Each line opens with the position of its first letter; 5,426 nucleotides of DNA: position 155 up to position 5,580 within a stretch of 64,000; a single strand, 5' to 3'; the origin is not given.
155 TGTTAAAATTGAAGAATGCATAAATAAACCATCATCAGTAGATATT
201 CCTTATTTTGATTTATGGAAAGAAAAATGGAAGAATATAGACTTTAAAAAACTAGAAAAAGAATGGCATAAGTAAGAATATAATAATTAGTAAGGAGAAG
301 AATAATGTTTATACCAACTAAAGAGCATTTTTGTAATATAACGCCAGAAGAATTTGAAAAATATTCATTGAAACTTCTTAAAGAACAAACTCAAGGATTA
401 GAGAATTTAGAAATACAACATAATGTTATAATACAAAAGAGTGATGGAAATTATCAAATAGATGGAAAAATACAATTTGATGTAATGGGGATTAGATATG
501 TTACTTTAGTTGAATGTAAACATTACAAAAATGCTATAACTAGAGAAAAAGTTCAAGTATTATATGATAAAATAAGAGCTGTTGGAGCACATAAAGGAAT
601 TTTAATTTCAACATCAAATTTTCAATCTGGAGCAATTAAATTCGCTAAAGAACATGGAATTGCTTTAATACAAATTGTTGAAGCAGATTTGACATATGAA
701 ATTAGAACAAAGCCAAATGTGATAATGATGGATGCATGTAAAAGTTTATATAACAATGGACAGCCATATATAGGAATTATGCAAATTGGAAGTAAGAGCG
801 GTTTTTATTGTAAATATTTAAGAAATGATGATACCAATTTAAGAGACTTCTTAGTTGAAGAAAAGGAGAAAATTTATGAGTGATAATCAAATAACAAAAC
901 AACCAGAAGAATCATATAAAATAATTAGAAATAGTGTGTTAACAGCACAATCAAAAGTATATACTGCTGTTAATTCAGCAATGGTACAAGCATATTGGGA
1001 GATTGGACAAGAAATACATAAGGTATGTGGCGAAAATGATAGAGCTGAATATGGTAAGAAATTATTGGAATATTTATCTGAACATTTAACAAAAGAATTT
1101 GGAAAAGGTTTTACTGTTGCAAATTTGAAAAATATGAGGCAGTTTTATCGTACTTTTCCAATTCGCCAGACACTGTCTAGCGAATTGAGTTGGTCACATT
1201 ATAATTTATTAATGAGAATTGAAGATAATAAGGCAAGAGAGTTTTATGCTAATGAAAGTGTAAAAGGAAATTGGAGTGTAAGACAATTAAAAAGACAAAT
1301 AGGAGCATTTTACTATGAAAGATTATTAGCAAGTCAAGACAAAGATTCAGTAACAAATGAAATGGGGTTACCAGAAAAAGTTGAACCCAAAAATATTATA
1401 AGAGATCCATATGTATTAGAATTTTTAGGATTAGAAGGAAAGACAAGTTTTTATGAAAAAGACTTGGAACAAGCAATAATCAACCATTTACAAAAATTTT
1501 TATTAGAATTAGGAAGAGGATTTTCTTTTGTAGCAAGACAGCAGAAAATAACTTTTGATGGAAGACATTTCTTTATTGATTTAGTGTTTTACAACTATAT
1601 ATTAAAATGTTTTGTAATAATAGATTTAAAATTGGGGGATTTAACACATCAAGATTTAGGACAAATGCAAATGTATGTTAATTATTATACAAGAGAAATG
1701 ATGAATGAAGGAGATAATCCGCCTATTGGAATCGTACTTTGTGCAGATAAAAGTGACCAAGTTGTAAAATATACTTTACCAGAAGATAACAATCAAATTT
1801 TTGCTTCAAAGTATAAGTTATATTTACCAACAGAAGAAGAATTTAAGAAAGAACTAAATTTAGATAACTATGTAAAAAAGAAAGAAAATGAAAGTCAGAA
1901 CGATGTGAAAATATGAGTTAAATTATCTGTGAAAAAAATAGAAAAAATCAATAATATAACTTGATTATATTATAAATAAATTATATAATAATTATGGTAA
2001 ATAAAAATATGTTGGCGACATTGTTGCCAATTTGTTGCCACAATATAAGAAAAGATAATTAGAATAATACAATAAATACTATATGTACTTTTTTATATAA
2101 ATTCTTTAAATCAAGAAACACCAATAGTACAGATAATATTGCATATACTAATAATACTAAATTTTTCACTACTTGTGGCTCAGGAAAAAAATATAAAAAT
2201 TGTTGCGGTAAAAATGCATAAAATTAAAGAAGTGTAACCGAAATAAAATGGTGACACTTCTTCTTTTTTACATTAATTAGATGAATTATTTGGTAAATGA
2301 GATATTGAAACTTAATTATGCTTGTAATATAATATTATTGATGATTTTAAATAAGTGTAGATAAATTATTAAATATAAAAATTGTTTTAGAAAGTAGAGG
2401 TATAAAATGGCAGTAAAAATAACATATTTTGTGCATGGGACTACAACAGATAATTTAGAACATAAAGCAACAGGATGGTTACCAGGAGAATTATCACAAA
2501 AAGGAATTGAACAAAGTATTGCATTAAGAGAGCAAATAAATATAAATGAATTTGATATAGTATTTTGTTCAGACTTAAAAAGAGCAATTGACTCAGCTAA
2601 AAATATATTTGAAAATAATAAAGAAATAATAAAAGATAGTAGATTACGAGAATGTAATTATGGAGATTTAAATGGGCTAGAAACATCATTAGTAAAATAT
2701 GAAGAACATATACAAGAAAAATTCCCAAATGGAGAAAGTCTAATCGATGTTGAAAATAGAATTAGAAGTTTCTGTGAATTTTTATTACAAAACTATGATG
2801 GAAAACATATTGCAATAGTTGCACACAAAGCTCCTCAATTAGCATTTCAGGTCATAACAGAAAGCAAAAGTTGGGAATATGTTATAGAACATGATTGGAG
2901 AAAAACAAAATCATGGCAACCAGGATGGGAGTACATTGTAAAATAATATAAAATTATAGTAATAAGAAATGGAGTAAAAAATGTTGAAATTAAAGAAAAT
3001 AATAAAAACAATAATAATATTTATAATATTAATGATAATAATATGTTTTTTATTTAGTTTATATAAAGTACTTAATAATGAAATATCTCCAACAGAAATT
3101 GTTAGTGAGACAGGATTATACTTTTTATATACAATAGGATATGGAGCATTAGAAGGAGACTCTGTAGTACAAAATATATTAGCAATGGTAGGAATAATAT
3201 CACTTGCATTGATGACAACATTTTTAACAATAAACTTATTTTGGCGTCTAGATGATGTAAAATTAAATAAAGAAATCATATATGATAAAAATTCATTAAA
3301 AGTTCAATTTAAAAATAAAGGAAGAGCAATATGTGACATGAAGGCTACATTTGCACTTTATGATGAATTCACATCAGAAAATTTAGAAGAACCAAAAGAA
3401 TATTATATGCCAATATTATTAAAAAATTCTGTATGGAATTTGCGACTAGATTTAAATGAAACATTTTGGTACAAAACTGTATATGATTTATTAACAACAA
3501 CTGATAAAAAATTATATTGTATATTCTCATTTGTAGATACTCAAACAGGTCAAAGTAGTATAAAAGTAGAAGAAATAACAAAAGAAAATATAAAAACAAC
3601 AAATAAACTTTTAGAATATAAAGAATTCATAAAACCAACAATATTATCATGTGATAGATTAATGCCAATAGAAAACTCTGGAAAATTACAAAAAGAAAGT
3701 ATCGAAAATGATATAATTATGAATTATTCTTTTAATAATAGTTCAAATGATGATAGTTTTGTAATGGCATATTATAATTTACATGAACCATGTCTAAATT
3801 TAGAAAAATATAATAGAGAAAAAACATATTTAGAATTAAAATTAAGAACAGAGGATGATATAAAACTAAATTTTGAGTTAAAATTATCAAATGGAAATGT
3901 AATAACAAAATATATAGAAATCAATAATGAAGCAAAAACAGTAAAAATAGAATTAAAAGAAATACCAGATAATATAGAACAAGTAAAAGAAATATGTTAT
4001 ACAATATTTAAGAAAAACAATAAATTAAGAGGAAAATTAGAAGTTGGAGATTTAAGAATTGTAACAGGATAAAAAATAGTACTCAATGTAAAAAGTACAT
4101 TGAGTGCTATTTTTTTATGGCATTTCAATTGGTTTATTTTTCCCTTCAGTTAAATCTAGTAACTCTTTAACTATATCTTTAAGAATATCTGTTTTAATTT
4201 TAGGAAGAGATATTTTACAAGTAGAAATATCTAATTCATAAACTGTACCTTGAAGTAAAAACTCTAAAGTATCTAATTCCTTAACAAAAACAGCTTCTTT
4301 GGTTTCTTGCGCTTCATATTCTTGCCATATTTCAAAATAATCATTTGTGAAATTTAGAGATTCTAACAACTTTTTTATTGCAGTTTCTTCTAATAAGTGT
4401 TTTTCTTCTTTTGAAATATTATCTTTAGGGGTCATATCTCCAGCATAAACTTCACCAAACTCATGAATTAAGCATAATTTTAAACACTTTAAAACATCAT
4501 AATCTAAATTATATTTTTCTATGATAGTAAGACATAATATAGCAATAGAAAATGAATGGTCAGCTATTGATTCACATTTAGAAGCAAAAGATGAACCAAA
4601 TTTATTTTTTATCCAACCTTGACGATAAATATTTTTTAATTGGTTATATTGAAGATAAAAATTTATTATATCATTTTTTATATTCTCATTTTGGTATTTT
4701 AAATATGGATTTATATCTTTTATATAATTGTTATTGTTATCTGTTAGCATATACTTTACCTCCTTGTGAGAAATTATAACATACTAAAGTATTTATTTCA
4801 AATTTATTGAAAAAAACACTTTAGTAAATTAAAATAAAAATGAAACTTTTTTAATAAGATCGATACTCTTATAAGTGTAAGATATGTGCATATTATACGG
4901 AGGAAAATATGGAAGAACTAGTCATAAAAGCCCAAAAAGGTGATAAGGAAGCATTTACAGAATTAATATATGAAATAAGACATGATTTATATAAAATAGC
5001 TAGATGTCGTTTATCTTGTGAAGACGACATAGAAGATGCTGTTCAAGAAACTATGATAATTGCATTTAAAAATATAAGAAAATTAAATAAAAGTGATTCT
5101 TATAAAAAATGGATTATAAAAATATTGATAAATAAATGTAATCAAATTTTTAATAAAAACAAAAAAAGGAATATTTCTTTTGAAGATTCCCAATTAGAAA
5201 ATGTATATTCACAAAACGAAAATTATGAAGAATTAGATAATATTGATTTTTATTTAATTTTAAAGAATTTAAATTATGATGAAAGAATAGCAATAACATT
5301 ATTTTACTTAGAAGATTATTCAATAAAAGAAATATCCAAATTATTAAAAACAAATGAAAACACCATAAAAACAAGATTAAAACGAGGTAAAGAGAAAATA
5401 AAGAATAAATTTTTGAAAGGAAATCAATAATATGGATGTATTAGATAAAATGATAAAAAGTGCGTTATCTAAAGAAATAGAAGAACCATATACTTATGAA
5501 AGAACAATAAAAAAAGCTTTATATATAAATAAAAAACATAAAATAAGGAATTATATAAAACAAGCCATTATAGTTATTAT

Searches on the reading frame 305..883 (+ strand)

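Call 22: search_protein_families(library=pfam, proteins=[window:305-883:+])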
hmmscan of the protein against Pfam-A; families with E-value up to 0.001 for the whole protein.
window:305-883:+ (192 aa): 2 families
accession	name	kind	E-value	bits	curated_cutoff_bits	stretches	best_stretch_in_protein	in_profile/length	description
PF04471.18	Mrr_cat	-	1e-17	64.7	21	1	11-124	3-108/115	Restriction endonuclease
PF22722.2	NA-iREase1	-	2e-05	25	27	1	38-123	13-97/106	NACHT-associated inactive Restriction Endonuclease 1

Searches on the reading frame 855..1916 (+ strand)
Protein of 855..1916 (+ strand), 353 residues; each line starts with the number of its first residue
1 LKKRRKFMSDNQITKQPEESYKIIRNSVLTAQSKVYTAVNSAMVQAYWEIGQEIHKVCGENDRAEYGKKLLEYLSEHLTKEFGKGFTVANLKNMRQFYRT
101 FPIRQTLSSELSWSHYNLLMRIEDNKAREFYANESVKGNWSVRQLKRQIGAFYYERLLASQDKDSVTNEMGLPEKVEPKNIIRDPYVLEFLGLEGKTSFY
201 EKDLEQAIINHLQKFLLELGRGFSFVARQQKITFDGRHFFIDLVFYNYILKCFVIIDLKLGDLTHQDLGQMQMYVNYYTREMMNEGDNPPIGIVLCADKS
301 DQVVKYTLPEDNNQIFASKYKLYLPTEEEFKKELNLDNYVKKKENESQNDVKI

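Call 22: search_protein_families(library=pfam, proteins=[window:855-1916:+])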
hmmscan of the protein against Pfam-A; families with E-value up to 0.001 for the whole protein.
window:855-1916:+ (353 aa): 2 families
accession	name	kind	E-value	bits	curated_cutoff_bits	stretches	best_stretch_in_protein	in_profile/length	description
PF06250.17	YhcG_C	-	2.1e-60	203.5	32.5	1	180-334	2-156/157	YhcG PDDEXK nuclease domain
PF17761.7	DUF1016_N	-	9.2e-47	159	32.8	1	24-156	2-137/137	DUF1016 N-terminal domain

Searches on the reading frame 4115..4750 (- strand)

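Call 22: search_protein_families(library=pfam, proteins=[window:4115-4750:-])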
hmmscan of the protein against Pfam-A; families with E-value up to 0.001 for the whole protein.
window:4115-4750:- (211 aa): 3 families
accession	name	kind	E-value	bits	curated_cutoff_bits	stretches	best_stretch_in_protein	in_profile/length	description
PF13023.12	HD_3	-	9.6e-33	113.9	22.5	1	36-174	2-137/165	HD domain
PF12917.13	YfbR-like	-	1.4e-10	41.6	25.9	1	31-167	2-140/182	5'-deoxynucleotidase YfbR-like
PF01966.28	HD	-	7.9e-06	26.6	22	1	63-163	2-114/116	HD domain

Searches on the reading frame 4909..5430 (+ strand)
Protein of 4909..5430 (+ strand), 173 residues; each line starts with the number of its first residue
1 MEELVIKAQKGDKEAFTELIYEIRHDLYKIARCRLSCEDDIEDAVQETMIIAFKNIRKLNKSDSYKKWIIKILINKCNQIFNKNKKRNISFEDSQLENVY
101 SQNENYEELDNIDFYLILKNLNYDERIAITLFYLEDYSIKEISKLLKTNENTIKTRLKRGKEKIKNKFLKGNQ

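Call 22: search_protein_families(library=pfam, proteins=[window:4909-5430:+])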
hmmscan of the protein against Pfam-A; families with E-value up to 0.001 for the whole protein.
window:4909-5430:+ (173 aa): 6 families
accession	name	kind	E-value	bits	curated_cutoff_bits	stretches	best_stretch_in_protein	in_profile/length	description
PF08281.18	Sigma70_r4_2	-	6.6e-13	48.5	25.7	1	115-164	5-54/54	Sigma-70, region 4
PF04542.20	Sigma70_r2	-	5.5e-10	39.3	24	1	24-86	6-70/71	Sigma-70 region 2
PF04545.22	Sigma70_r4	-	1.1e-06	28.5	24.1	1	118-165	2-49/50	Sigma-70, region 4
PF07638.17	Sigma70_ECF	-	1.9e-05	25.1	21.1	1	4-166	7-181/185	ECF sigma factor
PF13936.12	HTH_38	-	2.3e-05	24.5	27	1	119-160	3-44/44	Helix-turn-helix domain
PF06056.18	Terminase_5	-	0.00057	20.2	20.3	0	128-161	5-38/58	Putative ATPase subunit of terminase (gpP-like)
